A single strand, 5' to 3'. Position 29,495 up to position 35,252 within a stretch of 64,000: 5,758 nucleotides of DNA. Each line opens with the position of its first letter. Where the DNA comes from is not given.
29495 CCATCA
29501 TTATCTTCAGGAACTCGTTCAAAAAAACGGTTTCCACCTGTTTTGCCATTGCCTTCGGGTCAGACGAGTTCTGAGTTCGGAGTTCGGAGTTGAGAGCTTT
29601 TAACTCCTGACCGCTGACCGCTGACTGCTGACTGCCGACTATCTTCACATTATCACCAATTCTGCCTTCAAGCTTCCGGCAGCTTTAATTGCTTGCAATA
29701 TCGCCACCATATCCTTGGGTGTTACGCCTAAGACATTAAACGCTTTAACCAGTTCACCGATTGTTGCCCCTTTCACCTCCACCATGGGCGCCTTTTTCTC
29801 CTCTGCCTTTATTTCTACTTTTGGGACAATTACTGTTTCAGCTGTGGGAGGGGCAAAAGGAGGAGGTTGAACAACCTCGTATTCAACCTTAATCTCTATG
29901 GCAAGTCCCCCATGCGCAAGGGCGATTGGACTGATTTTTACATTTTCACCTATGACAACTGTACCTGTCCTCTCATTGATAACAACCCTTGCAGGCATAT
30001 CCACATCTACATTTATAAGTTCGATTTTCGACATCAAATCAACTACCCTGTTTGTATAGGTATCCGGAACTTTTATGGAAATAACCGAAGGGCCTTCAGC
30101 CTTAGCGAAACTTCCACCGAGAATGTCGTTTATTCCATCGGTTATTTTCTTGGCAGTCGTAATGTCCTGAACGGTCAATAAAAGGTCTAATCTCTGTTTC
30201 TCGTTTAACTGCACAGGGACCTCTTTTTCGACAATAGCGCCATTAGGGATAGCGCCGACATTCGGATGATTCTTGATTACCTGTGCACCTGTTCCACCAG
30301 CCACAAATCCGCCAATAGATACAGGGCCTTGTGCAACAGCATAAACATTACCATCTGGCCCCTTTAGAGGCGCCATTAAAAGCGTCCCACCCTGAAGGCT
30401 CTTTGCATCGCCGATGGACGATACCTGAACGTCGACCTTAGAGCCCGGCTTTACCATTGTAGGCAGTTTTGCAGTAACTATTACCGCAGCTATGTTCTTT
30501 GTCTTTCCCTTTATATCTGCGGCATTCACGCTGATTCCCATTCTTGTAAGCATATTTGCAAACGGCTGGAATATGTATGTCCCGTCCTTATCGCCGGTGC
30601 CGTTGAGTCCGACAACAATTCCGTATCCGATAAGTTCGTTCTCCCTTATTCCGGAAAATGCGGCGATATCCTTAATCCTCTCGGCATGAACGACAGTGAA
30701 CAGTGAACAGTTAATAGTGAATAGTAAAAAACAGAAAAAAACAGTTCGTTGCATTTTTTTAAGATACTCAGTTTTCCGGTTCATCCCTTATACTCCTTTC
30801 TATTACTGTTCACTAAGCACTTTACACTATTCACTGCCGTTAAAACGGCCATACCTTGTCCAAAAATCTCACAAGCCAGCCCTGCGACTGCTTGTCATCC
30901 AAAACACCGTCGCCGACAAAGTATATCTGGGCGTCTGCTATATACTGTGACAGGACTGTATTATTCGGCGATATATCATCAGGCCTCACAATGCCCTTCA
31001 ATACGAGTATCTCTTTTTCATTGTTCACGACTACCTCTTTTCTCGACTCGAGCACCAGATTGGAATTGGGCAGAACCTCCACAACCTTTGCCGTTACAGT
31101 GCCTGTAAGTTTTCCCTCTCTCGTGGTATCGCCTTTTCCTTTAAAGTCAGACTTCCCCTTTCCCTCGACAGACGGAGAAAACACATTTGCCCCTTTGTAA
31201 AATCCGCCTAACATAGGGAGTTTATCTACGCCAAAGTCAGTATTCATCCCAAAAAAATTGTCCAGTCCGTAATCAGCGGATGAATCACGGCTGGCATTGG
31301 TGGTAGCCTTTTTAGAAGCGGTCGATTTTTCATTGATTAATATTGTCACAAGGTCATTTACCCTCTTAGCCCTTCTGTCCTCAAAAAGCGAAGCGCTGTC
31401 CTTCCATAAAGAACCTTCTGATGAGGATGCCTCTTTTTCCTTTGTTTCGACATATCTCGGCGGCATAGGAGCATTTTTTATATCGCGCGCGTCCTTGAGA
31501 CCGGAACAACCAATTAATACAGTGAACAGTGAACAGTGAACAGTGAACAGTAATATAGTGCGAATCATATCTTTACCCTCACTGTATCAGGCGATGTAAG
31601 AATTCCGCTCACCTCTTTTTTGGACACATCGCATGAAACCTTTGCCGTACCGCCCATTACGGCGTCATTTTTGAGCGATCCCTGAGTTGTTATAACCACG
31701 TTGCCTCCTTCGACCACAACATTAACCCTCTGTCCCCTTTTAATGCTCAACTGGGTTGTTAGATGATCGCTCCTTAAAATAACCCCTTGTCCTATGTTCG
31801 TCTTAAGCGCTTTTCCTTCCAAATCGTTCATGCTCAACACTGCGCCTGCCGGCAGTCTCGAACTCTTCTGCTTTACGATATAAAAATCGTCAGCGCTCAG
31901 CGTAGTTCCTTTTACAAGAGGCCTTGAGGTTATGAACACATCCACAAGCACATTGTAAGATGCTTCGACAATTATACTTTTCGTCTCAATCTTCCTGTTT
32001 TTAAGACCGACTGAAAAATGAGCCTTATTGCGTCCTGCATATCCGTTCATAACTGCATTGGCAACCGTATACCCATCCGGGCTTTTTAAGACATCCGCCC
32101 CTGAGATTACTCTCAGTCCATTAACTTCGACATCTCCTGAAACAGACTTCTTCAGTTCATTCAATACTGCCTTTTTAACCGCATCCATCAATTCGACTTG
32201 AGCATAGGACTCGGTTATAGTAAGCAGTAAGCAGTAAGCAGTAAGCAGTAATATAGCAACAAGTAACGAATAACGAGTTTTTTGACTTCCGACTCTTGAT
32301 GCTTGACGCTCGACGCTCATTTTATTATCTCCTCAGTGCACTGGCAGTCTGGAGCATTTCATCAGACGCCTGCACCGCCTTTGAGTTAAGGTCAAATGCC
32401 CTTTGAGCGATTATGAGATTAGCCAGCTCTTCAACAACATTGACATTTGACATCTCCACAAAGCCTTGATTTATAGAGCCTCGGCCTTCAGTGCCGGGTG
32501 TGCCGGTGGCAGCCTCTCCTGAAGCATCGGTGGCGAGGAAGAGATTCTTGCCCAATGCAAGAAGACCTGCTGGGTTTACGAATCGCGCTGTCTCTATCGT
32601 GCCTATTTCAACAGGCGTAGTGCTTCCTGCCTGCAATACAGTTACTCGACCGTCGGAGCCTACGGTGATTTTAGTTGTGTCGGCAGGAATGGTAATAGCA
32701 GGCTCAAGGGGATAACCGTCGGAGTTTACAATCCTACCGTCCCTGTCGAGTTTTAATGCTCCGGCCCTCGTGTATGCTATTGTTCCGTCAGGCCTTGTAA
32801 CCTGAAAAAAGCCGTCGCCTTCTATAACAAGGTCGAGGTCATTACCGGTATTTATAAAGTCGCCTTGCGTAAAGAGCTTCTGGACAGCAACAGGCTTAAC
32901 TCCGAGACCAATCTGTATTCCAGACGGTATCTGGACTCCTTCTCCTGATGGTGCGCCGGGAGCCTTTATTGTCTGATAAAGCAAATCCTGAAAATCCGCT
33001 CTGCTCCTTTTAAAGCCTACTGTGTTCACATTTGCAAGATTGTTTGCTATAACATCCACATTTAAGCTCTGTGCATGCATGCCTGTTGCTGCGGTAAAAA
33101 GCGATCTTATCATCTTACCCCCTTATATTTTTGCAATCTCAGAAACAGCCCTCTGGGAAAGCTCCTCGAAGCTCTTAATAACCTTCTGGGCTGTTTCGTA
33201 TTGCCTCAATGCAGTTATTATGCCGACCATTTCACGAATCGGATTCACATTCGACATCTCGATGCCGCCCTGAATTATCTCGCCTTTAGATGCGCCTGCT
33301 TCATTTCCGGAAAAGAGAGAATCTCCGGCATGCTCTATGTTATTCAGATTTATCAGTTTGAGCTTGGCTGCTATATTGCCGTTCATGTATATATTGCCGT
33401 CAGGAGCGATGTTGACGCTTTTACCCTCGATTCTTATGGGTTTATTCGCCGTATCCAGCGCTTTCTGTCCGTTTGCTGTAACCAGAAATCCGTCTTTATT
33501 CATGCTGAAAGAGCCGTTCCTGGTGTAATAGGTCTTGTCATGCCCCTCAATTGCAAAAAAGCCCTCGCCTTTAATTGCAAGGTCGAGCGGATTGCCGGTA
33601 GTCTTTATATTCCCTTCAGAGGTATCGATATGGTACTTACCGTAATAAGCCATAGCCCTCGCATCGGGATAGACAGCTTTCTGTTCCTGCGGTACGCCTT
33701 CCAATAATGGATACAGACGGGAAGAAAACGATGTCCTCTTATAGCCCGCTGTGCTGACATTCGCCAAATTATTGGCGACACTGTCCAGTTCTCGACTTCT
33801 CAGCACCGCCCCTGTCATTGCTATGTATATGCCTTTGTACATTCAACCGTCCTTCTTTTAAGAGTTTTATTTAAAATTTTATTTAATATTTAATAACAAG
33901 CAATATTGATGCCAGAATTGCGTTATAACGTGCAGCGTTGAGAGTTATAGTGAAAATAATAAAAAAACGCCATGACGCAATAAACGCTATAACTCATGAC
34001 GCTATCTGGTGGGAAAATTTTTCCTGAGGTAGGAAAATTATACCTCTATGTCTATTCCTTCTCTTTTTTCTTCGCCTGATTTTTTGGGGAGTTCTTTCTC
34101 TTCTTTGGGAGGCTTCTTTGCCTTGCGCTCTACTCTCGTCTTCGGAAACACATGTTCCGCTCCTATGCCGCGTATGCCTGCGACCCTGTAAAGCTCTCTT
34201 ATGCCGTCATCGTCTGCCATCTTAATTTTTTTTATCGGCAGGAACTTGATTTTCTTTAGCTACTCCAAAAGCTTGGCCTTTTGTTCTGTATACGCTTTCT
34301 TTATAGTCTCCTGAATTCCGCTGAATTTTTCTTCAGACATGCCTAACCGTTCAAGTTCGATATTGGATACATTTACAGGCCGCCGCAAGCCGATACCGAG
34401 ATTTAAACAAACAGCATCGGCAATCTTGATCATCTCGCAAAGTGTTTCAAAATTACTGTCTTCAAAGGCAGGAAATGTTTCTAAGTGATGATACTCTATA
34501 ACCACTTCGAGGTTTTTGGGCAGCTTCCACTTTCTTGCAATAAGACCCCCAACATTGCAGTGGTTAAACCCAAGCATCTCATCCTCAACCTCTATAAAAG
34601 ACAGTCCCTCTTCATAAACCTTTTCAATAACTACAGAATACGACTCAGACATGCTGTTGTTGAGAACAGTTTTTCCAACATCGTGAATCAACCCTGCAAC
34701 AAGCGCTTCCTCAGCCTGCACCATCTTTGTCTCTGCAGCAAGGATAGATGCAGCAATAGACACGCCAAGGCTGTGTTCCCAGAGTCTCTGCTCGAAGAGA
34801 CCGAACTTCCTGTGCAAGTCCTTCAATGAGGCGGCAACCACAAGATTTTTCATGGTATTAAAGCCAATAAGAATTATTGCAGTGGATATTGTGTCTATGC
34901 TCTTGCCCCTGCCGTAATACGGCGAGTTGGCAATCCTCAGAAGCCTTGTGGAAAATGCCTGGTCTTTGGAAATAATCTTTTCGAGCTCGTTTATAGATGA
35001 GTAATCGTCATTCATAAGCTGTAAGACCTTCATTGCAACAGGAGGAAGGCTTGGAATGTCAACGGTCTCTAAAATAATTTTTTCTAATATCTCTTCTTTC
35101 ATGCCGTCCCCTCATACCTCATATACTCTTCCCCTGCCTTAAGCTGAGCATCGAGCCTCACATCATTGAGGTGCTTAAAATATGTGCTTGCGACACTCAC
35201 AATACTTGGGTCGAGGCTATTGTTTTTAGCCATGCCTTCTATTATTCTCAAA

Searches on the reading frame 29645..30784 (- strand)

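Call 12: search_protein_families(library=pfam, proteins=[window:29645-30784:-], max_evalue=0.001)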
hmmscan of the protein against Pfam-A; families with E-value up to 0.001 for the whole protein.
window:29645-30784:- (379 aa): 1 family
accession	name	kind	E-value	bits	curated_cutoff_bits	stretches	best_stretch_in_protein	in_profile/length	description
PF02119.21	FlgI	-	2.6e-129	431.5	25.3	1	36-378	1-343/343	Flagellar P-ring protein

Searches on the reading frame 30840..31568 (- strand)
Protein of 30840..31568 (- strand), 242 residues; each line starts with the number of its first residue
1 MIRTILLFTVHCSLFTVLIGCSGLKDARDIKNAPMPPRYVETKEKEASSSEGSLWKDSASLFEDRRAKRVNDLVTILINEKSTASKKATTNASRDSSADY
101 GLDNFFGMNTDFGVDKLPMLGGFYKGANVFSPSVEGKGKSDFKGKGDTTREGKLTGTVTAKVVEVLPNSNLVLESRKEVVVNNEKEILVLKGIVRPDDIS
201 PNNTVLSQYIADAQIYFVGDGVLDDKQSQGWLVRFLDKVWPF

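Call 12: search_protein_families(library=pfam, proteins=[window:30840-31568:-], max_evalue=0.001)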
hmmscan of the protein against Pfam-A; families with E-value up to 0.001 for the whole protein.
window:30840-31568:- (242 aa): 1 family
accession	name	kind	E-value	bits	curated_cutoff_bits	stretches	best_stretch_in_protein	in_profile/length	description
PF02107.21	FlgH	-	8.7e-61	205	27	1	49-241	2-172/172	Flagellar L-ring protein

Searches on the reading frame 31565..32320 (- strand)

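Call 12: search_protein_families(library=pfam, proteins=[window:31565-32320:-], max_evalue=0.001)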
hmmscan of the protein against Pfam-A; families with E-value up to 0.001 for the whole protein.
window:31565-32320:- (251 aa): 2 families
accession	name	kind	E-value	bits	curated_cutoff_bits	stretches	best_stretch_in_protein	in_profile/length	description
PF13144.11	ChapFlgA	-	2.1e-24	86.4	23.8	1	127-249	2-122/122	Chaperone for flagella basal body P-ring formation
PF08666.17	SAF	-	1e-07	32.8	21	1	127-187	2-62/63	SAF domain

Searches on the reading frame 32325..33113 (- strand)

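Call 12: search_protein_families(library=pfam, proteins=[window:32325-33113:-], max_evalue=0.001)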
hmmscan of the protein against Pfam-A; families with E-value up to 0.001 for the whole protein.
window:32325-33113:- (262 aa): 3 families
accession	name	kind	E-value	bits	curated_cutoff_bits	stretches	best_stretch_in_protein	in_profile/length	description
PF22692.1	LlgE_F_G_D1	-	8.5e-28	96.7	27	1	97-159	2-64/64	Flagellar hook protein FlgE/F/G D1 domain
PF06429.18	Flg_bbr_C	-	5.5e-20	71.1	23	1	216-260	2-46/46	Flagellar basal body rod FlgEFG protein C-terminal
PF00460.25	Flg_bb_rod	-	4.3e-11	43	20.7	1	7-35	3-31/31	Flagella basal body rod protein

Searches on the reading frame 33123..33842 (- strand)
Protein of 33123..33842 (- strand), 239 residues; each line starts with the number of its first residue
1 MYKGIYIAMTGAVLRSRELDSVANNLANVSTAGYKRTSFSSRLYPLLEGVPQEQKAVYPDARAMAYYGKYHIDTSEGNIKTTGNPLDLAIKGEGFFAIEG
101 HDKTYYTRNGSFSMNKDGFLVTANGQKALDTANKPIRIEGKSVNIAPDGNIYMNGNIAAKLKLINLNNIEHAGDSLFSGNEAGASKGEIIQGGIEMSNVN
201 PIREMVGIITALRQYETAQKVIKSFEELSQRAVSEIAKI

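Call 12: search_protein_families(library=pfam, proteins=[window:33123-33842:-], max_evalue=0.001)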
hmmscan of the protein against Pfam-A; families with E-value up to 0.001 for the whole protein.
window:33123-33842:- (239 aa): 3 families
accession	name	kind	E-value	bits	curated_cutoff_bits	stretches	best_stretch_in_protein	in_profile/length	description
PF22692.1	LlgE_F_G_D1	-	7.7e-16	58.4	27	1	89-152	1-63/64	Flagellar hook protein FlgE/F/G D1 domain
PF06429.18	Flg_bbr_C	-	2.9e-14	52.7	23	1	191-233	2-44/46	Flagellar basal body rod FlgEFG protein C-terminal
PF00460.25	Flg_bb_rod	-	2.3e-07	31.1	20.7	1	5-35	1-31/31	Flagella basal body rod protein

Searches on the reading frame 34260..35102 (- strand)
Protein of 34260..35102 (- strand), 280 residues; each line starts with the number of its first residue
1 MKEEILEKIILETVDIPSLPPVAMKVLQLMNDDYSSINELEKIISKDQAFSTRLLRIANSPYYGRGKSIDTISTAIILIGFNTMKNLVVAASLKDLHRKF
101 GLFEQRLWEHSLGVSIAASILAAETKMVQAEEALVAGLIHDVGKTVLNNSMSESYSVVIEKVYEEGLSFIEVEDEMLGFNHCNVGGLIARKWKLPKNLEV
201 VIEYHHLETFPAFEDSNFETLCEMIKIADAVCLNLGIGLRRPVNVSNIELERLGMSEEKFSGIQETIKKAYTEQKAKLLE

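Call 12: search_protein_families(library=pfam, proteins=[window:34260-35102:-], max_evalue=0.001)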
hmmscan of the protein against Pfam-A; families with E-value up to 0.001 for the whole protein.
window:34260-35102:- (280 aa): 2 families
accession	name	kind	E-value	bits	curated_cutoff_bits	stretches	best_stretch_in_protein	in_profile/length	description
PF08668.18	HDOD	-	4.5e-59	199.7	22.9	1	16-206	1-194/196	HDOD domain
PF01966.28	HD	-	1.4e-08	35.4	22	1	108-231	2-113/116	HD domain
